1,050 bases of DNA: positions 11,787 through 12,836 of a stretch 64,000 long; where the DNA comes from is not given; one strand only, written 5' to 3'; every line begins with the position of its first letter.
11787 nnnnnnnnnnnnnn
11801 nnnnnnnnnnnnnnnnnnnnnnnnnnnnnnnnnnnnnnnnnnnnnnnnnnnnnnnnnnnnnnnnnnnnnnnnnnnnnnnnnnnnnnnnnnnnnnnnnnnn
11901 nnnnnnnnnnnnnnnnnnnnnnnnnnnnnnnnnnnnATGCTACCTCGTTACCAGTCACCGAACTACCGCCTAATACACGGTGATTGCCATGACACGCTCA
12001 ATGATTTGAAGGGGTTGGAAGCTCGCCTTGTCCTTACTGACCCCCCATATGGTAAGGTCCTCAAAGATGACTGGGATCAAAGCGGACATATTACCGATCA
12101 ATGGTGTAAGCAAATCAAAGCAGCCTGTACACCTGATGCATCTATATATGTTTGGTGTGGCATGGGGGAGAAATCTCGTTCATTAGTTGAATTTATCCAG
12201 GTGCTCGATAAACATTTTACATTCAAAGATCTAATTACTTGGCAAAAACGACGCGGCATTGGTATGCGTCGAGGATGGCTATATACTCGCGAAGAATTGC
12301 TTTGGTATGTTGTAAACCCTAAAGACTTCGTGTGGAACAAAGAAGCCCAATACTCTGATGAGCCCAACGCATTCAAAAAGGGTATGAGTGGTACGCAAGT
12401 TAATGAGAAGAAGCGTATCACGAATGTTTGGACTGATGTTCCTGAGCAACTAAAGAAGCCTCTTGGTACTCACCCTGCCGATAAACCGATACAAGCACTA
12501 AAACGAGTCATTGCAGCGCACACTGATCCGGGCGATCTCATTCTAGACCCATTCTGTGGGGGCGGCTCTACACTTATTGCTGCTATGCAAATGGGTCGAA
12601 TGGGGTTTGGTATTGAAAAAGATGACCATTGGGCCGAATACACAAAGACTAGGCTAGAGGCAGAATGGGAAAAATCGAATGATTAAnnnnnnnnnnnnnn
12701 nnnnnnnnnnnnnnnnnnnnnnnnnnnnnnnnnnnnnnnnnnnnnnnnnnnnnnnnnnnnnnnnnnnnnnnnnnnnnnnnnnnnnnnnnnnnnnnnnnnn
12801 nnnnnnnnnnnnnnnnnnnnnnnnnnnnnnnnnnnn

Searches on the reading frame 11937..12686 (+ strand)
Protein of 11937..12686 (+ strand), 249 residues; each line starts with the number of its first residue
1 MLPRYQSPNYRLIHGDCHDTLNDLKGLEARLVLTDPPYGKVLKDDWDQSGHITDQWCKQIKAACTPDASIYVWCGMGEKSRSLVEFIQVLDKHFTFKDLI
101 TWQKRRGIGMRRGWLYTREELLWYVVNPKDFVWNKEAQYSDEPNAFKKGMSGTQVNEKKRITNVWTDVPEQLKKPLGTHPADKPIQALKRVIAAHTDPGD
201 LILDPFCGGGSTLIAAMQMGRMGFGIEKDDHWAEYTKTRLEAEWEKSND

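Call 62: search_protein_families(library=phrogs, proteins=[window:11937-12686:+], max_evalue=0.00001)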
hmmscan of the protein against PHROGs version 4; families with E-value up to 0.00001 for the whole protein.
window:11937-12686:+ (249 aa): 9 families
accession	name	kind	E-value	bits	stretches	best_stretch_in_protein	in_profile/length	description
phrog_67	-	other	1.9e-46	160.5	1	1-243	115-346/743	DNA methyltransferase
phrog_498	-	other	4.7e-35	122.2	1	11-243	202-423/633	DNA methyltransferase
phrog_3008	-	other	1.9e-15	57.8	1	173-247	144-218/244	DNA methyltransferase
phrog_6952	-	other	3.2e-15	57.4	1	138-238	75-173/181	DNA methyltransferase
phrog_23085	-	unknown function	9.5e-14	52.2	1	155-236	20-101/138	-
phrog_18293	-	other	4.9e-13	50.1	1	176-244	43-111/119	methyltransferase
phrog_6025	-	other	3.7e-11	44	1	7-108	9-114/192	DNA methyltransferase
phrog_23148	-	unknown function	1.1e-07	33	1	178-241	84-147/165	-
phrog_16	-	DNA, RNA and nucleotide metabolism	2.2e-06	27.2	1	149-230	810-899/986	DNA helicase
